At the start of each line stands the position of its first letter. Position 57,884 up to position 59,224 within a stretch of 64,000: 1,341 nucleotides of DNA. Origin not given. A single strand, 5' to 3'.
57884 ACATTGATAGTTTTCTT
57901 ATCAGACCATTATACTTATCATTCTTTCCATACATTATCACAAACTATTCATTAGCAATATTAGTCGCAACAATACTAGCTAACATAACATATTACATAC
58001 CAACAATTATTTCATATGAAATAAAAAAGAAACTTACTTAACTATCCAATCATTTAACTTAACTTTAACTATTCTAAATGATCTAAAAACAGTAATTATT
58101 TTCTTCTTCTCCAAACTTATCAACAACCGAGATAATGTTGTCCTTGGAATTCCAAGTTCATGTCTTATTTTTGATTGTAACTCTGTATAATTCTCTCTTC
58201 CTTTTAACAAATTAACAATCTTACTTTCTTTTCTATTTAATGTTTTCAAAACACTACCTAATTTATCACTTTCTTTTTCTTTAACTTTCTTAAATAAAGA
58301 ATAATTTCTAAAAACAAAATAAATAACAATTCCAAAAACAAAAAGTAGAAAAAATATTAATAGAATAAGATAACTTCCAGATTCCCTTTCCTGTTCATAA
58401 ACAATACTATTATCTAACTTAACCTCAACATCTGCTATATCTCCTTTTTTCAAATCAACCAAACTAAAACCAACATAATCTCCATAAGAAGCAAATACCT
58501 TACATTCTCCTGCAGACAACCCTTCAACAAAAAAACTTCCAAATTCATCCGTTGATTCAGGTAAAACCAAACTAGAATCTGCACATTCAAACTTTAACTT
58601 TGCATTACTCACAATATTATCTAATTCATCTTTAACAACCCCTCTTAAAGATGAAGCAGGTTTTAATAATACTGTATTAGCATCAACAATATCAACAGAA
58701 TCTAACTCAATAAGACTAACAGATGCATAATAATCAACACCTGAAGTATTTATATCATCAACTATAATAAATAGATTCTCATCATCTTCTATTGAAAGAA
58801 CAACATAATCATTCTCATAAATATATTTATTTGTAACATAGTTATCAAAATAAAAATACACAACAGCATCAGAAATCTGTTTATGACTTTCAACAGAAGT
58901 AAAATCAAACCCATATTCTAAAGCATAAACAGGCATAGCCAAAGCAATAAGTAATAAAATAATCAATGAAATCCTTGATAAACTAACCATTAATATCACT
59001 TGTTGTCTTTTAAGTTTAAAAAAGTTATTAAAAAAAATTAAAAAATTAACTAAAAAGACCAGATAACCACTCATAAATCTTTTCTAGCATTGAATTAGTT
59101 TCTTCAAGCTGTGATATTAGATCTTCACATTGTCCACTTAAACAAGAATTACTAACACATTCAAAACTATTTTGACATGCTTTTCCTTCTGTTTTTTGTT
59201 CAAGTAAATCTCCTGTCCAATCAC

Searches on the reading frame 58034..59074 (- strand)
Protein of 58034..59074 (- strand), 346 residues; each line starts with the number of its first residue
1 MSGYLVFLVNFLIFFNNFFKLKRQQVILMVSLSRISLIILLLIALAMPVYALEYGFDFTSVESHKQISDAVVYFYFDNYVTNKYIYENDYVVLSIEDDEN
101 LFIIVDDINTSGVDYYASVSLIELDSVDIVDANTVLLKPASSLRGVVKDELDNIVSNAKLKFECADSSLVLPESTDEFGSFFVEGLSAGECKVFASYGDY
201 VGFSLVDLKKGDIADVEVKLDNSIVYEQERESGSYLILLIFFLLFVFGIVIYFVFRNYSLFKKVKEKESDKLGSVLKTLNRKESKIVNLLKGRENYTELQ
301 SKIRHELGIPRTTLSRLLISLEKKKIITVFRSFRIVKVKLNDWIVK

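Call 45: search_protein_families(library=pfam, max_evalue=0.0001, proteins=[window:58034-59074:-])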
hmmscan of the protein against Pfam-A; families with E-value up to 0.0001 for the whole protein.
window:58034-59074:- (346 aa): 1 family
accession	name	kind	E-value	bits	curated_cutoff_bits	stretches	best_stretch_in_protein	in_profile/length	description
PF13620.12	CarboxypepD_reg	-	2.4e-06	28.2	32.3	1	142-220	1-81/82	Carboxypeptidase regulatory-like domain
